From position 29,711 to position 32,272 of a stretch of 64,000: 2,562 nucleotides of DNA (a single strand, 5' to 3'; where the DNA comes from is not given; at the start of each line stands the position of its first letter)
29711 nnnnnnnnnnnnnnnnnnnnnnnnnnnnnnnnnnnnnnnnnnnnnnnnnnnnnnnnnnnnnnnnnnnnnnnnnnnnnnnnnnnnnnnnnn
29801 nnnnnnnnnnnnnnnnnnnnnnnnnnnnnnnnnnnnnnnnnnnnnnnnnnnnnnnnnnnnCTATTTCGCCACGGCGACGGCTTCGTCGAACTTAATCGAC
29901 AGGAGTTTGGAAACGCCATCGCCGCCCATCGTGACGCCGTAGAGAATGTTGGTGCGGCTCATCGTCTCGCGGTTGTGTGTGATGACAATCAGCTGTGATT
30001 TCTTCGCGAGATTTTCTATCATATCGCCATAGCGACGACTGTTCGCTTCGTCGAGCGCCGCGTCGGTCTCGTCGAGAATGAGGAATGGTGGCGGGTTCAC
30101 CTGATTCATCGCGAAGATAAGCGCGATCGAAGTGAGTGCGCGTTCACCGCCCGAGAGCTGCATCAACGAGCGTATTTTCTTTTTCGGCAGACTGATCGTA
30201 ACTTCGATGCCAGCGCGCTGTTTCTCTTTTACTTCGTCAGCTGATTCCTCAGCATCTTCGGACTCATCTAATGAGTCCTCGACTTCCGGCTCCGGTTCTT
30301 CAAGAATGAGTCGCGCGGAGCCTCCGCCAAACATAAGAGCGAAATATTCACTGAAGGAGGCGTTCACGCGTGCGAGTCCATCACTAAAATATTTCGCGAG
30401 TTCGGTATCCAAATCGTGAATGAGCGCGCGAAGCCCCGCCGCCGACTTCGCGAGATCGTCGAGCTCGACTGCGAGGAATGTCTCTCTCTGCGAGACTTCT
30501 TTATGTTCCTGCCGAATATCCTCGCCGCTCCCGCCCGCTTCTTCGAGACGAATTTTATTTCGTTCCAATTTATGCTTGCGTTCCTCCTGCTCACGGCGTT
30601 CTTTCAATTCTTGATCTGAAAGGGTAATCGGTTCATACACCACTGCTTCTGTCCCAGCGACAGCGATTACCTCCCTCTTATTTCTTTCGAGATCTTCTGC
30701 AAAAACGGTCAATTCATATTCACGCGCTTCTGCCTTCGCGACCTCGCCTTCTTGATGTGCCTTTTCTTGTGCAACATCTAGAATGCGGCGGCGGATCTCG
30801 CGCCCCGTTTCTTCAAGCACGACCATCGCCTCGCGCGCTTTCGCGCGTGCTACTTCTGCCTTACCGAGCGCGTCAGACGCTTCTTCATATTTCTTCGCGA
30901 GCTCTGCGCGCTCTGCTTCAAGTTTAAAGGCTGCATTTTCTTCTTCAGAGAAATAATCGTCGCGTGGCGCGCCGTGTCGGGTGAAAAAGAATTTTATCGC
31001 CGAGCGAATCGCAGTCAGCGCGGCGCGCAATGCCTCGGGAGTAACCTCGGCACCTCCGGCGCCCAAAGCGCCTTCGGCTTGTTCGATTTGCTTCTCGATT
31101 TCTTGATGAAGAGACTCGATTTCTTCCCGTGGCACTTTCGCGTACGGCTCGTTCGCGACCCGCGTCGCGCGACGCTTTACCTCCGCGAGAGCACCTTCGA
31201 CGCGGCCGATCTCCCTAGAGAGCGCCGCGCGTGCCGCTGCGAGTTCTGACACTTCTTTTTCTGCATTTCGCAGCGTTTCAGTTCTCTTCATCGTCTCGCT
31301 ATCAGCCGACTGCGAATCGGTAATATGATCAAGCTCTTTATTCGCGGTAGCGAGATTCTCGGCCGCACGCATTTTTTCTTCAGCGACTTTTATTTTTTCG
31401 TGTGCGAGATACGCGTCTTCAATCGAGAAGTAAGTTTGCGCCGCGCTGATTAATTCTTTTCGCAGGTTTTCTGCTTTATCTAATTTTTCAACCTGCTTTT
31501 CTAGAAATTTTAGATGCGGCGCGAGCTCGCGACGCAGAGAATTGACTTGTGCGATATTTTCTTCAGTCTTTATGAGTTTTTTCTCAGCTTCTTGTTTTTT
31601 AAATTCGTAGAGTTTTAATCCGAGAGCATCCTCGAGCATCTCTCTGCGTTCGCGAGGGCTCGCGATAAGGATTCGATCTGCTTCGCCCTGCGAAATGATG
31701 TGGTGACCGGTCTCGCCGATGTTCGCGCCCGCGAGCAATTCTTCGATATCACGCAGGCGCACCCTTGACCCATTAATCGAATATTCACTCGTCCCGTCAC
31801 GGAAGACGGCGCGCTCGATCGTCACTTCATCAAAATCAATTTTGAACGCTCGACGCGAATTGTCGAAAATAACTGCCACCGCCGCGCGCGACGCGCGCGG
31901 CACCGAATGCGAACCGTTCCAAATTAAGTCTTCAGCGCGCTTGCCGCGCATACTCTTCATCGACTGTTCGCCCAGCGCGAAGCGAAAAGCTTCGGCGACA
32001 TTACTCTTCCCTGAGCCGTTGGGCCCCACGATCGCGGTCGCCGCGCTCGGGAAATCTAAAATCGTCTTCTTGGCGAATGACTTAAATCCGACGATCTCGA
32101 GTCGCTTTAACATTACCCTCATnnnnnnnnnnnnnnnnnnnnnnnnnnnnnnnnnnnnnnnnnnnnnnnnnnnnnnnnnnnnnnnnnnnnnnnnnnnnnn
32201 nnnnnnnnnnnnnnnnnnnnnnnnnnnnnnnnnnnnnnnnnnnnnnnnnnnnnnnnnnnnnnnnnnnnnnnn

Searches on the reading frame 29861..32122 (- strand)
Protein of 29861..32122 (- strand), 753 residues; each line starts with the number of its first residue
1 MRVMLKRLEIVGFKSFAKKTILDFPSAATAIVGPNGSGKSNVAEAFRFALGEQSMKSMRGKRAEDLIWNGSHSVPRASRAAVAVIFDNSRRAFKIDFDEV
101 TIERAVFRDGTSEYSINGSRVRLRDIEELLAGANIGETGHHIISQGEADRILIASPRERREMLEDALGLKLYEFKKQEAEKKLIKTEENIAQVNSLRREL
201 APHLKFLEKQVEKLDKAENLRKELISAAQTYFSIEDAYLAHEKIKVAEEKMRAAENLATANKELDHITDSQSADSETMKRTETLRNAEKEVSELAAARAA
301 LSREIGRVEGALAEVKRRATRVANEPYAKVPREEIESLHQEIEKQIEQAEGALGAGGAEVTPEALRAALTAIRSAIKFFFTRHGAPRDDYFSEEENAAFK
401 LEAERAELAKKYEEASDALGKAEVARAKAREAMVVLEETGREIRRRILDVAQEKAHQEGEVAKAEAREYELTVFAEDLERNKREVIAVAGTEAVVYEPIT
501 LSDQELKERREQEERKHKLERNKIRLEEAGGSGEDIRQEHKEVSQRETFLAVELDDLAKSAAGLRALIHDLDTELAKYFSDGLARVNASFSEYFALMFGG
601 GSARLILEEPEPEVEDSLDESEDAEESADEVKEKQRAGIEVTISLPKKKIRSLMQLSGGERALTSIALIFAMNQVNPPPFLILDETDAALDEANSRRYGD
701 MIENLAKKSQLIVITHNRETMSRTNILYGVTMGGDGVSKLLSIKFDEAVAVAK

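Call 40: search_protein_families(library=pfam, proteins=[window:29861-32122:-], max_evalue=0.001)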
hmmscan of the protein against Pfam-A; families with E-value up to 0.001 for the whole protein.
window:29861-32122:- (753 aa): 6 families
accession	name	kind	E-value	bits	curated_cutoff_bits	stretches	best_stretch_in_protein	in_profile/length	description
PF02463.25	SMC_N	-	5.4e-69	232.4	40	1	4-738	1-219/220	RecF/RecN/SMC N terminal domain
PF13476.12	AAA_23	-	1.3e-13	52.5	27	1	7-224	1-193/201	AAA domain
PF13304.12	AAA_21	-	8e-13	49.6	27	2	29-52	2-25/304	AAA domain, putative AbiEii toxin, Type IV TA system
PF13175.12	AAA_15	-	1.5e-11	45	32.1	1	4-350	1-257/374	AAA ATPase domain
PF00005.33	ABC_tran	-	2e-08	35.4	25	0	27-154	12-120/137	ABC transporter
PF13555.12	AAA_29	-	0.00028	21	27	1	5-47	1-43/61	P-loop containing region of AAA domain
